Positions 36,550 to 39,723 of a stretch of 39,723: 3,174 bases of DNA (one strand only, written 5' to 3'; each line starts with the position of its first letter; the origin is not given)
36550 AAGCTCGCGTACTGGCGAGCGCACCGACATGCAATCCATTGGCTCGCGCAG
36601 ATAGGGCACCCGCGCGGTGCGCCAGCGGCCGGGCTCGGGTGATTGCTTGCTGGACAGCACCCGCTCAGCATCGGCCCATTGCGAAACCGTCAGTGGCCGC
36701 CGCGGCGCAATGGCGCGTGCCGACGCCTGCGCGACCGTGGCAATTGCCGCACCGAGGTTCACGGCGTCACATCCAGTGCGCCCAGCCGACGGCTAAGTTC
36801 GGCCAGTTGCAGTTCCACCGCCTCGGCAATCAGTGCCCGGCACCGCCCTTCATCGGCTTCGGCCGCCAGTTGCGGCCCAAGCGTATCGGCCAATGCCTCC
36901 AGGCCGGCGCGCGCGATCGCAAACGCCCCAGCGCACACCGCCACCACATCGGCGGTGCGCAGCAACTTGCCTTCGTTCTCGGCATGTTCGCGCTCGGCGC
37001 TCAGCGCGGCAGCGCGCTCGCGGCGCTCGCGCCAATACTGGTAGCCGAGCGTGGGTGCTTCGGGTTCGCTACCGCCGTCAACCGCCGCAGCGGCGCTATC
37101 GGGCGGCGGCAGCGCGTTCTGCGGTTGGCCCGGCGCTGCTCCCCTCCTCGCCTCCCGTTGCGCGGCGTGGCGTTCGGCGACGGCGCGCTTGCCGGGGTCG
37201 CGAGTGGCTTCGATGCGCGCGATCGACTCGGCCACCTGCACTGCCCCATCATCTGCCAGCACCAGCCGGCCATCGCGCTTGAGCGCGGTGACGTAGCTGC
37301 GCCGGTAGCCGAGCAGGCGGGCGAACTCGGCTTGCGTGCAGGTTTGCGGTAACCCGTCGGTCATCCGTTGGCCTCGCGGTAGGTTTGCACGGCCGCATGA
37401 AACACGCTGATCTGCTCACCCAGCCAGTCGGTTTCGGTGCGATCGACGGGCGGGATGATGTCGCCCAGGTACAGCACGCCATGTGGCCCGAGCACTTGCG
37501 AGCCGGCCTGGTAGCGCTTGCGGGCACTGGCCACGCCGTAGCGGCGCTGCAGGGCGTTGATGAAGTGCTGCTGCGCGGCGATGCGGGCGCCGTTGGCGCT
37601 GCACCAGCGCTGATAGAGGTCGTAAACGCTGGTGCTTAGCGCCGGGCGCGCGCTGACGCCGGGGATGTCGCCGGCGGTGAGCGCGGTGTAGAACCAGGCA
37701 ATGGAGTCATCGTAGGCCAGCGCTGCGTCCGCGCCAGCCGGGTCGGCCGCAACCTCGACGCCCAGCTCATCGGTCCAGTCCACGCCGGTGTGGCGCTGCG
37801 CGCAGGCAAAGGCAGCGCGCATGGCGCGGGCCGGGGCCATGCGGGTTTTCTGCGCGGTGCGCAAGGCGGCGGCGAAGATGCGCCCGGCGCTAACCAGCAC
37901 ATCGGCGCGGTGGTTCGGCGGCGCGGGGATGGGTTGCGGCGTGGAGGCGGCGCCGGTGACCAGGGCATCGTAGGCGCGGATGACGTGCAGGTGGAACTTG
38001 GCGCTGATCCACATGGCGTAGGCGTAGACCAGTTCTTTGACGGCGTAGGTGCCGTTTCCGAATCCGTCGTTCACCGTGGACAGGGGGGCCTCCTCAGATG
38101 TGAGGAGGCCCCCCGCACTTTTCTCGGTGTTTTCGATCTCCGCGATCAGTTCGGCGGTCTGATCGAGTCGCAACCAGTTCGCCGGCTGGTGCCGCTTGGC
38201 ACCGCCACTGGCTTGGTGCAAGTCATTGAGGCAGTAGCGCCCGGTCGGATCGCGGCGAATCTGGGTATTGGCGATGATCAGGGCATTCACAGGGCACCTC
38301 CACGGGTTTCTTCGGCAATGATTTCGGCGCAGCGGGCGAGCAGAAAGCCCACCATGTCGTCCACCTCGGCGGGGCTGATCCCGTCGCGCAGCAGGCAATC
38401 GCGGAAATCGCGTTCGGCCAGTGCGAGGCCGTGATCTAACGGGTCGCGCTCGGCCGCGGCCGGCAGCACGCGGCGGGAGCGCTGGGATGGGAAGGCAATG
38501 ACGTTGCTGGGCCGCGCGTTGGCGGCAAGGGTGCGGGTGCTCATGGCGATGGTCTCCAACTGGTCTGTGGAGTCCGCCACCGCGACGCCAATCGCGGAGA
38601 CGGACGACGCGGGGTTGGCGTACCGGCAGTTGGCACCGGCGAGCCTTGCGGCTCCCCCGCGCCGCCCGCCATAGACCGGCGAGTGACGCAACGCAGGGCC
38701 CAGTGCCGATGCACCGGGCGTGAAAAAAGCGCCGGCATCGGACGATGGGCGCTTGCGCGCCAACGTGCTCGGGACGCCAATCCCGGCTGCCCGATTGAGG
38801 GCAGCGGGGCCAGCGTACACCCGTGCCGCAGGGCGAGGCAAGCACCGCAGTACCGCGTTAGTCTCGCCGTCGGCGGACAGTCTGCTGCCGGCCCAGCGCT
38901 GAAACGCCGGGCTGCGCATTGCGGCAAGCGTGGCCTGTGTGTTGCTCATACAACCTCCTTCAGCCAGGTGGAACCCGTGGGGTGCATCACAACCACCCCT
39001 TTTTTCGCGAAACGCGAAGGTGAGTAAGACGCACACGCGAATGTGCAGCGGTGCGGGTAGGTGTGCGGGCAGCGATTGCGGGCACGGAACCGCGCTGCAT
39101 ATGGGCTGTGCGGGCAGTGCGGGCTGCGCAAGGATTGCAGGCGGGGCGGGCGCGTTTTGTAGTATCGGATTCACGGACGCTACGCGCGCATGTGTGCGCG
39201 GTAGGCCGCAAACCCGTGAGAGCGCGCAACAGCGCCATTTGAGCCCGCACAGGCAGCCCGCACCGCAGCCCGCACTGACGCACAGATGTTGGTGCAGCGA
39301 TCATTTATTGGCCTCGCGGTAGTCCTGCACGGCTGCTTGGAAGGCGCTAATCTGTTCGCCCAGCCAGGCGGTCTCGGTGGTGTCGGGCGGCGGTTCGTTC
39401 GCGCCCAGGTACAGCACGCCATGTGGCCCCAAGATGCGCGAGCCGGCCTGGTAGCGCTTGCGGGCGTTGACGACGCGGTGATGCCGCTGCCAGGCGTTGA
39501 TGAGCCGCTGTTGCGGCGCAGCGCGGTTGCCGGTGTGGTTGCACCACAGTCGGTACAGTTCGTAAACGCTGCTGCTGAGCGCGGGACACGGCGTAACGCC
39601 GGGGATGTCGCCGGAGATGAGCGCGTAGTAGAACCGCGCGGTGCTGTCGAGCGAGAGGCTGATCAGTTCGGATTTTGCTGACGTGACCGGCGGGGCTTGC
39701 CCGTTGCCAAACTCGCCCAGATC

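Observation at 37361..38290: The primase C-terminal domain is duplicated onto a KilA-N protein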

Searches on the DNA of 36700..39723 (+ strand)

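Call 7: search_dna_similar(query=window:36700-39723:+, collection=phages, mode=near, max_rows=20)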
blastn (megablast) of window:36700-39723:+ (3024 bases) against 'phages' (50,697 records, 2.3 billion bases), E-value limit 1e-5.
Records with a match: 1; places in all: 1; records where one place covers at least 80% of the query: 0.
Best place of each record, by identity: 80-90% 1.
By first word of the organism name: Pseudomonas 1.
By host as written in the record: Pseudomonas aeruginosa PaLo41 1.
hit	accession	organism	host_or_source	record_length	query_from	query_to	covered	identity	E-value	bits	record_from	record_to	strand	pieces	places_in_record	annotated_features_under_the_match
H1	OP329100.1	Pseudomonas phage LUZ100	Pseudomonas aeruginosa PaLo41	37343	1269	1355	3%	87.4%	3e-18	100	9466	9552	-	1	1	KilA-N domain-containing protein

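Call 76: search_rna_families(source=window, start=36700, end=39723, threshold=evalue, max_evalue=1)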
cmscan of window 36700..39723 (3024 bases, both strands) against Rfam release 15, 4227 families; matches with E-value up to 1: 5.
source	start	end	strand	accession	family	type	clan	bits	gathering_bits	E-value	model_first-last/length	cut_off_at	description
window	38593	38676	-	RF01695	C4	Gene; antisense;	CL00128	64.1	45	2e-11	1-87/87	no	C4 antisense RNA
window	38722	38805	-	RF01394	isrK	Gene; sRNA;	-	41.5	50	6.9e-07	1-77/77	no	isrK Hfq binding RNA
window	38766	38818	-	RF03163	c4-a1b1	Gene; antisense;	CL00128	34.3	46.7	3.2e-06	1-53/53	no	a1, b1 targets of C4 antisense RNA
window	38892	38919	+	RF01687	Acido-Lenti-1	Gene; sRNA;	-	20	37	0.18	1-46/46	no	Acido-Lenti-1 RNA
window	36821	36857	-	RF01131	sR47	Gene; snRNA; snoRNA; CD-box;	CL00132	18.5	40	0.3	1-55/55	no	Small nucleolar RNA sR47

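Call 77: search_rna_families(source=window, start=38250, end=39320, threshold=evalue, max_evalue=1, show_alignments=4)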
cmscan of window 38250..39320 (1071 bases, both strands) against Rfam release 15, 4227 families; matches with E-value up to 1: 5.
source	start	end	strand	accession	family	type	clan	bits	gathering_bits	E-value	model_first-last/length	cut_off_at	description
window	38593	38676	-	RF01695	C4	Gene; antisense;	CL00128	64.1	45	7e-12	1-87/87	no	C4 antisense RNA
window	38722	38805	-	RF01394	isrK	Gene; sRNA;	-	41.5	50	2.5e-07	1-77/77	no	isrK Hfq binding RNA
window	38766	38818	-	RF03163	c4-a1b1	Gene; antisense;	CL00128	34.3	46.7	1.1e-06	1-53/53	no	a1, b1 targets of C4 antisense RNA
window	38892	38919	+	RF01687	Acido-Lenti-1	Gene; sRNA;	-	20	37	0.064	1-46/46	no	Acido-Lenti-1 RNA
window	38631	38677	+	RF02228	sX9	Gene; sRNA;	-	18.9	44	0.88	1-76/76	no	Xanthomonas sRNA sX9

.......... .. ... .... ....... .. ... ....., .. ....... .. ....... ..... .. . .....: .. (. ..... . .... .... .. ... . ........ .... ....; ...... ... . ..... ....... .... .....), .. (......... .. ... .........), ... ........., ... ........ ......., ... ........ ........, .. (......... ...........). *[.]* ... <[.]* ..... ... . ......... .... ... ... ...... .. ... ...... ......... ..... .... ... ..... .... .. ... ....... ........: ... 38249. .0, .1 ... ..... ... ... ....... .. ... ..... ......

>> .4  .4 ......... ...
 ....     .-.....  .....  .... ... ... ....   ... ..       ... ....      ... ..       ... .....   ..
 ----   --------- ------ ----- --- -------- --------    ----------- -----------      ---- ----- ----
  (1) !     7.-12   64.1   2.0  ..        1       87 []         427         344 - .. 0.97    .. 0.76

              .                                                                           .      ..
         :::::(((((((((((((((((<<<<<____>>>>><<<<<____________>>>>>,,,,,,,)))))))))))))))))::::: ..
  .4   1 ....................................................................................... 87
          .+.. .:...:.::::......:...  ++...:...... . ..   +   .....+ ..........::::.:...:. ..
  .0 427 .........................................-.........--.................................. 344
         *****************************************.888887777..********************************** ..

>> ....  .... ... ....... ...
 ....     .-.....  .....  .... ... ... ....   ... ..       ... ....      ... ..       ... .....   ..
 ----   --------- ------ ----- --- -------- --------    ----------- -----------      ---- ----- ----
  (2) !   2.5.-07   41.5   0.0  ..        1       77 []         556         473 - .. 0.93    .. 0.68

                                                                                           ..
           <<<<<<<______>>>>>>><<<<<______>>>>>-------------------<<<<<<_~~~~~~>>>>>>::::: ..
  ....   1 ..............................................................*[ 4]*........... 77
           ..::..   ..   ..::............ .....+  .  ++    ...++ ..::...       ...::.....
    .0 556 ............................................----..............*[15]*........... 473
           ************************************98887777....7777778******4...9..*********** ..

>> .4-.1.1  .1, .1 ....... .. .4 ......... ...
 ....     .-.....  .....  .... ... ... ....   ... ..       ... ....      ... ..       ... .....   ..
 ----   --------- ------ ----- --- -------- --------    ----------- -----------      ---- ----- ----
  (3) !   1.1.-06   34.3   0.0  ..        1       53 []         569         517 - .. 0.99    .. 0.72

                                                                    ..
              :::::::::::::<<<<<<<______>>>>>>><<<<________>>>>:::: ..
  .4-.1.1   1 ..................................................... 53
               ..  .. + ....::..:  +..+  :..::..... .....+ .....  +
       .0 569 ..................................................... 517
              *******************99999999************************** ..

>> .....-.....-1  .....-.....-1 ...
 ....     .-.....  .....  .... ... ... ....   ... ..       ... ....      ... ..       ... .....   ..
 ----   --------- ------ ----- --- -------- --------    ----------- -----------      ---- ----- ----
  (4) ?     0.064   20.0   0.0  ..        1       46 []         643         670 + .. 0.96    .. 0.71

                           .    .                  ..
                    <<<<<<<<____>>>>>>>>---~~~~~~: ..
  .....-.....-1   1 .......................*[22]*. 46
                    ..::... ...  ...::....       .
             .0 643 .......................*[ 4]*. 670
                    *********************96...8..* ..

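Call 84: search_rna_families(sources=[L092, L005, L093, L090, L094, L091, L004, L085], threshold=gathering)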
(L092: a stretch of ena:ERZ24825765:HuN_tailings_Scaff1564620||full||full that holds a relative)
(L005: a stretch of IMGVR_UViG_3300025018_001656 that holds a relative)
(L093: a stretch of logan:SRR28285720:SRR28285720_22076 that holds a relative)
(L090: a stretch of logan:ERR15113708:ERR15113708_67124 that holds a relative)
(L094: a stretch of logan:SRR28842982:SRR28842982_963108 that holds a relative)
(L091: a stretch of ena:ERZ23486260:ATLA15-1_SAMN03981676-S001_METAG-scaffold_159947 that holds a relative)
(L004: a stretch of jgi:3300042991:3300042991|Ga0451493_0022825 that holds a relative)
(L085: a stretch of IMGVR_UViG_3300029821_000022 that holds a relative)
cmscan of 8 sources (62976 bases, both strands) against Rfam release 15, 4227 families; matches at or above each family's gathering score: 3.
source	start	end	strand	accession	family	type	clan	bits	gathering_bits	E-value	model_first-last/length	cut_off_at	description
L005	374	457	+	RF01695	C4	Gene; antisense;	CL00128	78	45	1.5e-13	1-87/87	no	C4 antisense RNA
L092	9433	9518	+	RF01695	C4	Gene; antisense;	CL00128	60.4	45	3.4e-09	1-87/87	no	C4 antisense RNA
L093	1421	1506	+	RF01695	C4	Gene; antisense;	CL00128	60.4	45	3.4e-09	1-87/87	no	C4 antisense RNA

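Call 106: search_rna_families(sources=[L096, L099], threshold=gathering)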
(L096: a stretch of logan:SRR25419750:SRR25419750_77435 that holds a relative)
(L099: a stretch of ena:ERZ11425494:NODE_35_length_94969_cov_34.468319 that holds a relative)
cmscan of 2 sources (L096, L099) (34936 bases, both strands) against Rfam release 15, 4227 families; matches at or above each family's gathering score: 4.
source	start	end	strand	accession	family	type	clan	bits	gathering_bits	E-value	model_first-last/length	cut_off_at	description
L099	9447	9528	+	RF01695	C4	Gene; antisense;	CL00128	63.4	45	3.3e-10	1-87/87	no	C4 antisense RNA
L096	7934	8018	+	RF01695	C4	Gene; antisense;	CL00128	60.9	45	1.3e-09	1-87/87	no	C4 antisense RNA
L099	9337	9415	+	RF01394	isrK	Gene; sRNA;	-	51.8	50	1.7e-08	1-77/77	no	isrK Hfq binding RNA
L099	9324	9376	+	RF03163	c4-a1b1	Gene; antisense;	CL00128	47.4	46.7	4e-09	1-53/53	no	a1, b1 targets of C4 antisense RNA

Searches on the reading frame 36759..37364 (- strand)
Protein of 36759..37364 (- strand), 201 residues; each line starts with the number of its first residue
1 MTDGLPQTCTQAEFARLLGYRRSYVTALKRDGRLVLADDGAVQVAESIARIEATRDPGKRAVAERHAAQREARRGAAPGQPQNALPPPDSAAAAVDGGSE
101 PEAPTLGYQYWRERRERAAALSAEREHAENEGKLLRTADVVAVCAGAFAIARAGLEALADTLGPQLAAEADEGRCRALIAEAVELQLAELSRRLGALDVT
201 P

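Call 8: search_protein_families(library=pfam, proteins=[window:36759-37364:-], max_evalue=0.01)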
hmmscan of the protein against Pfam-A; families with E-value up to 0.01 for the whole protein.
window:36759-37364:- (201 aa): 0 families

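Call 47: search_protein_families(library=ncbifam, proteins=[window:36759-37364:-], max_evalue=0.01)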
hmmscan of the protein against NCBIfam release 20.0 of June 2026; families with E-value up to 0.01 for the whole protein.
window:36759-37364:- (201 aa): 0 families

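Call 99: search_protein_families(library=phrogs, proteins=[window:36759-37364:-], max_evalue=0.001)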
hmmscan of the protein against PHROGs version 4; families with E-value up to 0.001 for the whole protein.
window:36759-37364:- (201 aa): 1 family
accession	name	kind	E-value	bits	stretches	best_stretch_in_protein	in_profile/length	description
phrog_57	-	head and packaging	1.6e-25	91.2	1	7-193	11-172/199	terminase small subunit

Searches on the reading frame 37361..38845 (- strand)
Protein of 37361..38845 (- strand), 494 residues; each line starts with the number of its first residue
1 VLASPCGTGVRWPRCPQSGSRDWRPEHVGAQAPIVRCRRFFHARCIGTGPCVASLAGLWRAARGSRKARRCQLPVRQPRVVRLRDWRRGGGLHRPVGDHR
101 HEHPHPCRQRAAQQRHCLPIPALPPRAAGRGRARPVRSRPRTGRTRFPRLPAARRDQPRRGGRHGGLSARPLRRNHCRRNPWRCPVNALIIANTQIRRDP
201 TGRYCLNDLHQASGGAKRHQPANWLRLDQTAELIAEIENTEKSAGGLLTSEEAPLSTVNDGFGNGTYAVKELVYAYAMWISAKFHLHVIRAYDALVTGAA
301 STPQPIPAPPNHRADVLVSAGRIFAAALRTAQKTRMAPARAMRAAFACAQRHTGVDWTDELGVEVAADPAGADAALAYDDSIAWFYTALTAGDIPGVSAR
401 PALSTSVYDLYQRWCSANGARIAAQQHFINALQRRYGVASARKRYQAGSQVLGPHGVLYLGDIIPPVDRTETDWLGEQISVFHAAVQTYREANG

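Call 8: search_protein_families(library=pfam, proteins=[window:37361-38845:-], max_evalue=0.01)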
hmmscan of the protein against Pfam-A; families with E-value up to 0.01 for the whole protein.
window:37361-38845:- (494 aa): 1 family
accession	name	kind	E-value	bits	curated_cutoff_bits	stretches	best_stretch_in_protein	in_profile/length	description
PF04383.19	KilA-N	-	1.1e-21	77.2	23.8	1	193-296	7-105/107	KilA-N domain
